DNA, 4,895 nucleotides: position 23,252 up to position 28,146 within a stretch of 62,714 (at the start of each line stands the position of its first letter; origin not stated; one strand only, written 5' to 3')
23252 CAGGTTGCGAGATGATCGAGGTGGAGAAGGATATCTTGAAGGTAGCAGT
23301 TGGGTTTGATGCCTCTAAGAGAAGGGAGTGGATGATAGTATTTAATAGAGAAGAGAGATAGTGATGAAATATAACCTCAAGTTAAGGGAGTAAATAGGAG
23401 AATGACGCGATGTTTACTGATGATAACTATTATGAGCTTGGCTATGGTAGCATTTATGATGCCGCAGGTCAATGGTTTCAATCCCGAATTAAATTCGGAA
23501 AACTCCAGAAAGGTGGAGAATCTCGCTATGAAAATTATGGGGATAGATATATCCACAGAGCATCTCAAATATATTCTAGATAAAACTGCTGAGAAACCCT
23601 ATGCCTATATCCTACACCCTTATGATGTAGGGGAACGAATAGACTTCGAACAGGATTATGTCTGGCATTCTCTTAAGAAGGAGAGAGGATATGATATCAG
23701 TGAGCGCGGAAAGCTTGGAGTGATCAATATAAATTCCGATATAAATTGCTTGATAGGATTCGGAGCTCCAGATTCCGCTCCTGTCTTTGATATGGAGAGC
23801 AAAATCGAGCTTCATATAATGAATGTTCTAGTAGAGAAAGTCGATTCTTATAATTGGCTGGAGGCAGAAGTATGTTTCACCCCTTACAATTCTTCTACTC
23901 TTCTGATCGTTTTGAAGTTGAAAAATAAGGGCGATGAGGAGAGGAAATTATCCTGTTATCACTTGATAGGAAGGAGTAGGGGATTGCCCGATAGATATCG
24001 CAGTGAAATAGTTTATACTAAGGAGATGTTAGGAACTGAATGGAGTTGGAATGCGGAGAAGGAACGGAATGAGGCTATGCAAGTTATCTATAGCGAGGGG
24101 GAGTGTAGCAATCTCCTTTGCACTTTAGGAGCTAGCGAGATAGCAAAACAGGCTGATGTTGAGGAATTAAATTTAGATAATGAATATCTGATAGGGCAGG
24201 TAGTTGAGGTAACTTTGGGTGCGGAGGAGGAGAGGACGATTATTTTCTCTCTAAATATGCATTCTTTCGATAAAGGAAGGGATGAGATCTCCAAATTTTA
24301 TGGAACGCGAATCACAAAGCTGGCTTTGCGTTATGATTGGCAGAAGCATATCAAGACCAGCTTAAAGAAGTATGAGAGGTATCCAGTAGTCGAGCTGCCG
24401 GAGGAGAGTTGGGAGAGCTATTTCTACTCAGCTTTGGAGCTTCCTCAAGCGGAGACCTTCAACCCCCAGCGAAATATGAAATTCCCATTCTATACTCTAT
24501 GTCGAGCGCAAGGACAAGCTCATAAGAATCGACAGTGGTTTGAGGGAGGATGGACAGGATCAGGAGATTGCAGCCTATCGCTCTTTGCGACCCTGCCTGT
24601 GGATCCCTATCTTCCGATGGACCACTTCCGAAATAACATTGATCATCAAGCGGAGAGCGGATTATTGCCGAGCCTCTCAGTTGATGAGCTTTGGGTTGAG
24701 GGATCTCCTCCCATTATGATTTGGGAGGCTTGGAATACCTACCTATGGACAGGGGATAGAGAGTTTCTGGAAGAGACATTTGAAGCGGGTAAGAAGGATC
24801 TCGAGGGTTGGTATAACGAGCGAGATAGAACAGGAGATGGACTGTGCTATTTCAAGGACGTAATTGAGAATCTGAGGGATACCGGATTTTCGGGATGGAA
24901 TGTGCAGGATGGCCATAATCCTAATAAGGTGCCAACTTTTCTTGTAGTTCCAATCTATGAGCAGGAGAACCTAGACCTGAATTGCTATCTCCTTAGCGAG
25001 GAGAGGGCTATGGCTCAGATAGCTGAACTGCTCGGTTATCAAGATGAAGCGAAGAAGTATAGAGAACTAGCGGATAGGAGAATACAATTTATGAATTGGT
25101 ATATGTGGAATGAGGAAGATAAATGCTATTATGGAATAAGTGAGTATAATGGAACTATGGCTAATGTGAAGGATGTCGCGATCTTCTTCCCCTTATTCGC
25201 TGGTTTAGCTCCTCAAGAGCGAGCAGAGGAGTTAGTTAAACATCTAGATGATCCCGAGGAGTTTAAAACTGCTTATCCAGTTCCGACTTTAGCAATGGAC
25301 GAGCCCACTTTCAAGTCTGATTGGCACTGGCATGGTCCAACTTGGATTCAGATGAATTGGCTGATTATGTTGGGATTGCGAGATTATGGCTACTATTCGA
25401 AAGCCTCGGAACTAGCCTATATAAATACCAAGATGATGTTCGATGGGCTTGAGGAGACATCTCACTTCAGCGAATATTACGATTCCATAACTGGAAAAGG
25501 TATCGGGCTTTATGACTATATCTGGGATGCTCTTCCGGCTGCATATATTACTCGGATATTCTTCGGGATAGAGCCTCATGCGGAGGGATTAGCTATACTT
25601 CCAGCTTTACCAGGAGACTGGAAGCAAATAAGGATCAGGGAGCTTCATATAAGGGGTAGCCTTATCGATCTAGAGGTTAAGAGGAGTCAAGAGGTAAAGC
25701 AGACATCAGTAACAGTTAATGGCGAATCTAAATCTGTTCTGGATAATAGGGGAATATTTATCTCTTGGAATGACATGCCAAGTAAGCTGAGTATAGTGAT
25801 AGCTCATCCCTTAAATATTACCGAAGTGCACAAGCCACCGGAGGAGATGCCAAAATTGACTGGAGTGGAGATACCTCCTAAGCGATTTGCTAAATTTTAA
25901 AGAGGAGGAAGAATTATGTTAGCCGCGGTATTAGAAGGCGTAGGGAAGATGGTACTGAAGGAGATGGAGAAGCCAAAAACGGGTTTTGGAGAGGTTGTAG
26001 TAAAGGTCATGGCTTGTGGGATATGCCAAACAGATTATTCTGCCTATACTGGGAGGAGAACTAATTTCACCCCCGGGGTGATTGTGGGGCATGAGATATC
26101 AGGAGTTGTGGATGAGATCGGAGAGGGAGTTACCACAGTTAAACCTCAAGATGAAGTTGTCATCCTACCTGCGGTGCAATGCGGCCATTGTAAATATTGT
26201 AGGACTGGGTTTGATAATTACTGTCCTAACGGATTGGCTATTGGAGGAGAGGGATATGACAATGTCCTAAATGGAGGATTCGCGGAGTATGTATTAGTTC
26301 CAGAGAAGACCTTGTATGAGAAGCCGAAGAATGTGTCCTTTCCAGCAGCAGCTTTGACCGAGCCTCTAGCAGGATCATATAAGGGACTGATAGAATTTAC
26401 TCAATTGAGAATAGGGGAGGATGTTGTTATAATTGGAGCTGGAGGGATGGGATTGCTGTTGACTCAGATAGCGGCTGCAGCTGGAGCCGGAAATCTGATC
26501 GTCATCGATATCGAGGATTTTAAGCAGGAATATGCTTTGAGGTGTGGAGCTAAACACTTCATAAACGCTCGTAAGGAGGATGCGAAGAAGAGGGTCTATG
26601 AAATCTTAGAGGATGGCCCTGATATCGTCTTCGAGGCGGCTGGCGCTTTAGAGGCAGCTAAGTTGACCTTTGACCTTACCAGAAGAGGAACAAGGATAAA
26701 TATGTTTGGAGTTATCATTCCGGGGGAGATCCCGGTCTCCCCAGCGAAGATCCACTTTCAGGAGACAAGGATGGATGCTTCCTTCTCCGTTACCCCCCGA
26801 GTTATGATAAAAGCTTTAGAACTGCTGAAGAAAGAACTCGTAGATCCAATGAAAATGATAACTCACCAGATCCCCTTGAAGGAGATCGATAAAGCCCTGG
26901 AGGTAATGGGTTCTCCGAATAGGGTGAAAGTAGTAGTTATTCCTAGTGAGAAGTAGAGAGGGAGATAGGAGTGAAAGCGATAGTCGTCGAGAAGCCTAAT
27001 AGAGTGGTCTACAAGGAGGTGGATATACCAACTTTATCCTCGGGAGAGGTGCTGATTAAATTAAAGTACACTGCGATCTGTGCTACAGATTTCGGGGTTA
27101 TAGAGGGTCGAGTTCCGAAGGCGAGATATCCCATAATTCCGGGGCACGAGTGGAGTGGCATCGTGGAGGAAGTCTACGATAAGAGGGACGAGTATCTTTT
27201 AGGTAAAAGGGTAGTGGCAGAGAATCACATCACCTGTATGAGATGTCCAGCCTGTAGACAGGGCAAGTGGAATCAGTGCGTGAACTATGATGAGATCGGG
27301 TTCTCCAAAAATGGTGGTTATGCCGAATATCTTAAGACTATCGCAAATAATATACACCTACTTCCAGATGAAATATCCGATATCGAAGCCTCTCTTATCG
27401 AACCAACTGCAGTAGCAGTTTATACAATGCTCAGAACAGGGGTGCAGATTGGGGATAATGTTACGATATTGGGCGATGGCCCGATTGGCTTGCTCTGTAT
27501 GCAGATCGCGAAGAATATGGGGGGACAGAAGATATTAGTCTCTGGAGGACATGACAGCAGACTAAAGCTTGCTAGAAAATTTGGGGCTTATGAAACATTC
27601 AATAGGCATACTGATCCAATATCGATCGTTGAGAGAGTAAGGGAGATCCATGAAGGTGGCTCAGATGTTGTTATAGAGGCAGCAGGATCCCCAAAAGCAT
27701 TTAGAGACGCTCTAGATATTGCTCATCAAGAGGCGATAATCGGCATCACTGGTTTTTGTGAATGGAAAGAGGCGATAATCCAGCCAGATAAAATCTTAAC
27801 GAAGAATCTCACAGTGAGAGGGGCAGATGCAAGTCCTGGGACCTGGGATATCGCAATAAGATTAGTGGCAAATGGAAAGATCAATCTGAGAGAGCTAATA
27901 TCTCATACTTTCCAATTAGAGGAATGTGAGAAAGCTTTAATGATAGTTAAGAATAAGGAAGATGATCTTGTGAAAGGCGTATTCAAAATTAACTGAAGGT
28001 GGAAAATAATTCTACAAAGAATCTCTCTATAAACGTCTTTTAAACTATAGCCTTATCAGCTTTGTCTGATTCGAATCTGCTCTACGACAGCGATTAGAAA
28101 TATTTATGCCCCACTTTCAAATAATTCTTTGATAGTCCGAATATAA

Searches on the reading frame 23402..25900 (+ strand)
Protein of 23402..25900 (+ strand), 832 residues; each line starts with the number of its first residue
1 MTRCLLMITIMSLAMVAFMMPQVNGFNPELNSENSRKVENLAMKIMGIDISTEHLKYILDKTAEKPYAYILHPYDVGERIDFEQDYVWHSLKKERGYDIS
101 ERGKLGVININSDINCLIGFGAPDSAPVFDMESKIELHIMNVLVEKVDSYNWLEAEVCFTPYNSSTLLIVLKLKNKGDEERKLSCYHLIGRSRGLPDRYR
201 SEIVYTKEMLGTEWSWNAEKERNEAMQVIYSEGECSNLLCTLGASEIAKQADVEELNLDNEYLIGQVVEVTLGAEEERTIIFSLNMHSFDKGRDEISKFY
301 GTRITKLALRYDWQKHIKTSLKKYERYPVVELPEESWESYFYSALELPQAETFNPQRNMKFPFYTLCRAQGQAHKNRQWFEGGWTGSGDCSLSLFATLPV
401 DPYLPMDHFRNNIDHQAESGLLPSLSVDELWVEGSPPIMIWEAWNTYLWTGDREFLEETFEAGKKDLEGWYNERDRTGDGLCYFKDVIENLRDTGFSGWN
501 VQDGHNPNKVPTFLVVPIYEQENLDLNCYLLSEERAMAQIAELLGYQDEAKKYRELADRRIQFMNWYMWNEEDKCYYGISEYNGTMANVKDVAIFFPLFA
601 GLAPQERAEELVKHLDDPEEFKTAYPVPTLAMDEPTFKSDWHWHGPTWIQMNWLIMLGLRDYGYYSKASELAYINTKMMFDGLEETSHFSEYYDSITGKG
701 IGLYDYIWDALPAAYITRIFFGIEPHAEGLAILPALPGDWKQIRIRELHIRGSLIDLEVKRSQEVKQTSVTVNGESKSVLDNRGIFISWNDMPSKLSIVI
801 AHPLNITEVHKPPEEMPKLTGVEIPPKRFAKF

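Call 34: search_protein_families(library=pfam, proteins=[window:23402-25900:+], max_evalue=0.00001)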
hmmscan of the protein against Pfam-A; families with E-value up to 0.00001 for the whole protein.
window:23402-25900:+ (832 aa): 4 families
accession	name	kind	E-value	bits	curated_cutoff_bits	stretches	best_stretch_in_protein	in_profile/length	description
PF22422.2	MGH1-like_GH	-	5.5e-47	161.5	27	1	434-708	65-355/356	Mannosylglycerate hydrolase MGH1-like glycoside hydrolase domain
PF01204.24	Trehalase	-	1.5e-19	70.7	21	1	524-697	307-480/512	Trehalase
PF03200.22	Glyco_hydro_63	-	5.4e-13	49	22.4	1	595-704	351-477/492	Glycosyl hydrolase family 63 C-terminal domain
PF17389.8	Bac_rhamnosid6H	-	1.2e-09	38.4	24.5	1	411-613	71-248/339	Bacterial alpha-L-rhamnosidase 6 hairpin glycosidase domain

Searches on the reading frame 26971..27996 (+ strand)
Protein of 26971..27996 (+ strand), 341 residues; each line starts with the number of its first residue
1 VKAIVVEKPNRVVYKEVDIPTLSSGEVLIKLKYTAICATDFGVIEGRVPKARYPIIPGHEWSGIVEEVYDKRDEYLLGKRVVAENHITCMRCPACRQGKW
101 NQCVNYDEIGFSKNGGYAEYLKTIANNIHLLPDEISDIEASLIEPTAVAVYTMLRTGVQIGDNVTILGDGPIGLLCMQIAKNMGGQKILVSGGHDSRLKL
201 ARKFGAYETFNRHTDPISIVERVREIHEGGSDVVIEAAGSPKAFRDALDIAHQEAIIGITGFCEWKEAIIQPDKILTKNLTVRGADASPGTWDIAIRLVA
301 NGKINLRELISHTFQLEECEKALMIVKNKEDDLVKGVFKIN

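Call 34: search_protein_families(library=pfam, proteins=[window:26971-27996:+], max_evalue=0.00001)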
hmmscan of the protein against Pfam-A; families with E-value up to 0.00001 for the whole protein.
window:26971-27996:+ (341 aa): 3 families
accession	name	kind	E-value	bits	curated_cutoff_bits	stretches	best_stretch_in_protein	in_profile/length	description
PF08240.17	ADH_N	-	8.3e-27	93.9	23.5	1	24-133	2-104/104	Alcohol dehydrogenase GroES-like domain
PF00107.32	ADH_zinc_N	-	4.9e-22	78.7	31.8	1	171-300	1-128/129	Zinc-binding dehydrogenase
PF16912.11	Glu_dehyd_C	-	2.7e-12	47.1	34.9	1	162-337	32-208/211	Glucose dehydrogenase C-terminus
